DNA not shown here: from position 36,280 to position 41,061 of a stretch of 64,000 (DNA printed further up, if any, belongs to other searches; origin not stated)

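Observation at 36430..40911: Single 1493-aa polypeptide fusing PrimPol, a Zn motif, an uncharacterised ~500-aa core and a complete PolA (exo+pol)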

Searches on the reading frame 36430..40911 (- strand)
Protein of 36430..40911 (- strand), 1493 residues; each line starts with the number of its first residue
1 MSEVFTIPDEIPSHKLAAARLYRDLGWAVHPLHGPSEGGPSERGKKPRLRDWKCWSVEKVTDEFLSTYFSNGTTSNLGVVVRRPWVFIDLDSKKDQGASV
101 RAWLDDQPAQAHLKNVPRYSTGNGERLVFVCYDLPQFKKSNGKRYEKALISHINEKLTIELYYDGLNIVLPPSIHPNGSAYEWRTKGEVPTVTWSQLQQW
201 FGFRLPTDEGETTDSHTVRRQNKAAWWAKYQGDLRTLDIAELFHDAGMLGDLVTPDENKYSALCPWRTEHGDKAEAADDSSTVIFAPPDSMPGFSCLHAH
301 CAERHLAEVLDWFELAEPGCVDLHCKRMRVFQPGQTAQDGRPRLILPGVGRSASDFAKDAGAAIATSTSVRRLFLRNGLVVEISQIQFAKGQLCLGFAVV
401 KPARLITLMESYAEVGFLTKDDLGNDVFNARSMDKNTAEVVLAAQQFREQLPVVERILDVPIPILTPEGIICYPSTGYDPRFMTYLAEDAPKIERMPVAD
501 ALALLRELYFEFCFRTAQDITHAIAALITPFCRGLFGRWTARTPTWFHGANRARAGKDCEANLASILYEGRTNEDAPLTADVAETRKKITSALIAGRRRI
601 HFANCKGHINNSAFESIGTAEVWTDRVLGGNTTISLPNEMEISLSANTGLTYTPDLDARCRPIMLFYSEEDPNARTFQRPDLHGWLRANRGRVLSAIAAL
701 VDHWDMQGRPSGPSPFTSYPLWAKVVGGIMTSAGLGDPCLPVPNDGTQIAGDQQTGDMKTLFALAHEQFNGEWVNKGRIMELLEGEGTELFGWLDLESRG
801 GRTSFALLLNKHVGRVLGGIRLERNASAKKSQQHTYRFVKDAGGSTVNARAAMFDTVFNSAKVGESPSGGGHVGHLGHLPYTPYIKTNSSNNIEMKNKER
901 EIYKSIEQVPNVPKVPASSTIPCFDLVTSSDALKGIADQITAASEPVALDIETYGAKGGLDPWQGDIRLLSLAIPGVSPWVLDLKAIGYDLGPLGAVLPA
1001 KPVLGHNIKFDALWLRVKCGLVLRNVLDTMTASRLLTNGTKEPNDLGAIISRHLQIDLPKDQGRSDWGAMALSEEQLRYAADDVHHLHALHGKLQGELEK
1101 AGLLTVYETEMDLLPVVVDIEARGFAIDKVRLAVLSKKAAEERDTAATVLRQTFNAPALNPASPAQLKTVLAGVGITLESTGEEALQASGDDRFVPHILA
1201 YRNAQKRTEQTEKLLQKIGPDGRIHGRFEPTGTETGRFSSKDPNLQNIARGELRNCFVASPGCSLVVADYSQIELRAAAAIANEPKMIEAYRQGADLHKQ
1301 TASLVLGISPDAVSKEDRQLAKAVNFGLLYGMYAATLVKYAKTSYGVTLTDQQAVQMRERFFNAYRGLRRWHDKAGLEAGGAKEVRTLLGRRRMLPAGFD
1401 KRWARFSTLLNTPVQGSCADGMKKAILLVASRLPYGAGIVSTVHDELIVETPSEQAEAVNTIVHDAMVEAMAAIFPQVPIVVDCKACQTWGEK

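Call 6: search_protein_families(library=pfam, proteins=[window:36430-40911:-], max_evalue=1)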
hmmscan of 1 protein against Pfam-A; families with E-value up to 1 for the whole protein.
window:36430-40911:- (1493 aa): 3 families
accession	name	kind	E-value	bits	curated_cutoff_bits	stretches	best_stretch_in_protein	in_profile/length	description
PF00476.26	DNA_pol_A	-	7e-82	275.8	34.3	1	1132-1492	4-381/381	DNA polymerase family A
PF01612.26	DNA_pol_A_exo1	-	1.7e-19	70.7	23.6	1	927-1099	4-173/173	3'-5' exonuclease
PF09250.16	Prim-Pol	-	1.9e-14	54.8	22.8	1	21-186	4-148/158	Bifunctional DNA primase/polymerase, N-terminal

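Call 7: search_protein_families(library=phrogs, proteins=[window:36430-40911:-], max_evalue=0.01)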
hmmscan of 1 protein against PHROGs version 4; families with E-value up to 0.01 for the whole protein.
window:36430-40911:- (1493 aa): 18 families
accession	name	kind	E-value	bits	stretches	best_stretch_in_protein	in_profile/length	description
phrog_17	-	DNA, RNA and nucleotide metabolism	8.4e-117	392.8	1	932-1493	657-1233/1445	DNA polymerase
phrog_2573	-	DNA, RNA and nucleotide metabolism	2.5e-26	93.7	1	1253-1471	5-249/336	DNA polymerase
phrog_10537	-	unknown function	1.5e-24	87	1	520-736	905-1117/1229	-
phrog_15971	-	DNA, RNA and nucleotide metabolism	5.9e-19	69.4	1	1203-1491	103-373/376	DNA polymerase I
phrog_10285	-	DNA, RNA and nucleotide metabolism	3e-17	63.7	2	1244-1365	31-157/321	DNA polymerase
phrog_1156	-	DNA, RNA and nucleotide metabolism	1.1e-16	61.5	1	16-191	14-173/855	DNA primase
phrog_5995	-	DNA, RNA and nucleotide metabolism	9.5e-14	52.5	1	1348-1492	18-177/236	DNA polymerase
phrog_29234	-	unknown function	1.1e-12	47.9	1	436-740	448-750/887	-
phrog_12241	-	DNA, RNA and nucleotide metabolism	4.4e-12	46.7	1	1180-1256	423-498/502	DNA polymerase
phrog_9556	-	DNA, RNA and nucleotide metabolism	3.9e-10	40.3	1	1204-1249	395-440/441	DNA polymerase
phrog_23226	-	DNA, RNA and nucleotide metabolism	1.1e-06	28.4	1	1221-1302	291-378/611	DNA polymerase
phrog_19930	-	DNA, RNA and nucleotide metabolism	3.6e-06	26.5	1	578-785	604-811/865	DNA polymerase/primase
phrog_30466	-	DNA, RNA and nucleotide metabolism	9.8e-05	23.2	1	1263-1342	18-93/122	DNA polymerase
phrog_31382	-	DNA, RNA and nucleotide metabolism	0.00015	21.7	1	949-1085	40-184/427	3'-5' exonuclease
phrog_7766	-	DNA, RNA and nucleotide metabolism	0.0006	20.3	1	1413-1469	111-163/186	DNA polymerase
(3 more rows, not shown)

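Call 13: search_solved_structures(query=window:36430-40911:-, max_evalue=0.01)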
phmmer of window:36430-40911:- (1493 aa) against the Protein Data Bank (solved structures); distinct sequences matched with E-value up to 0.01: 88 (the best 60 are shown).
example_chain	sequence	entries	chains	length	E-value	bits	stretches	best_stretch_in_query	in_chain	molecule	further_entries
8jrb_A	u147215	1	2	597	2.2e-73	250.5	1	967-1490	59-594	DNA polymerase I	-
7sxl_A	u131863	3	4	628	2.9e-62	213.6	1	958-1493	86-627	Plastid replication-repair enzyme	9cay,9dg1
5dku_A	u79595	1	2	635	3.1e-62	213.6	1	958-1493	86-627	Prex DNA polymerase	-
5dkt_A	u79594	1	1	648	3.3e-62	213.5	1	958-1493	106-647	Prex DNA polymerase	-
9qsc_A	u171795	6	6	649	3.3e-62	213.5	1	958-1493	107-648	Plastid replication-repair enzyme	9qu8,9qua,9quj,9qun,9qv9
9bps_A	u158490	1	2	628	7.6e-62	212.3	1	958-1493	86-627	Plastid replication-repair enzyme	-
7sxq_A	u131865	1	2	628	7.1e-61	209.1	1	958-1493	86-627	Apicoplast DNA polymerase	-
5w6k_A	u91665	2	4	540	5.5e-52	179.6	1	1088-1488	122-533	DNA polymerase I, thermostable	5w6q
8oo6_A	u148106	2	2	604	2.2e-51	177.6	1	1004-1491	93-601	DNA polymerase I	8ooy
1d8y_A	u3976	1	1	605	2.2e-51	177.6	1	1004-1491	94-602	DNA POLYMERASE I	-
1kln_A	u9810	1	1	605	2.2e-51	177.6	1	1004-1491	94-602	PROTEIN (DNA POLYMERASE I KLENOW FRAGMENT (E.C.2.7.7.7))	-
1dpi_A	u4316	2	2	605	2.2e-51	177.6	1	1004-1491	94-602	DNA POLYMERASE I KLENOW FRAGMENT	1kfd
1d9d_A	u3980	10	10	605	2.2e-51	177.6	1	1004-1491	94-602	DNA POLYMERASE I | PROTEIN (DNA POLYMERASE I KLENOW FRAGMENT (E.C.2.7.7.7)) | PROTEIN (DNA POLYMERASE I-KLENOW FRAGMENT (E.C.2.7.7.7))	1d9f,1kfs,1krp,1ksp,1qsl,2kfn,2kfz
2ktq_A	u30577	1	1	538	2.2e-51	177.6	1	1088-1488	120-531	PROTEIN (LARGE FRAGMENT OF DNA POLYMERASE I)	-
4ktq_A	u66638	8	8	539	2.2e-51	177.6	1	1088-1488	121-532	PROTEIN (LARGE FRAGMENT OF DNA POLYMERASE I) | DNA polymerase I, thermostable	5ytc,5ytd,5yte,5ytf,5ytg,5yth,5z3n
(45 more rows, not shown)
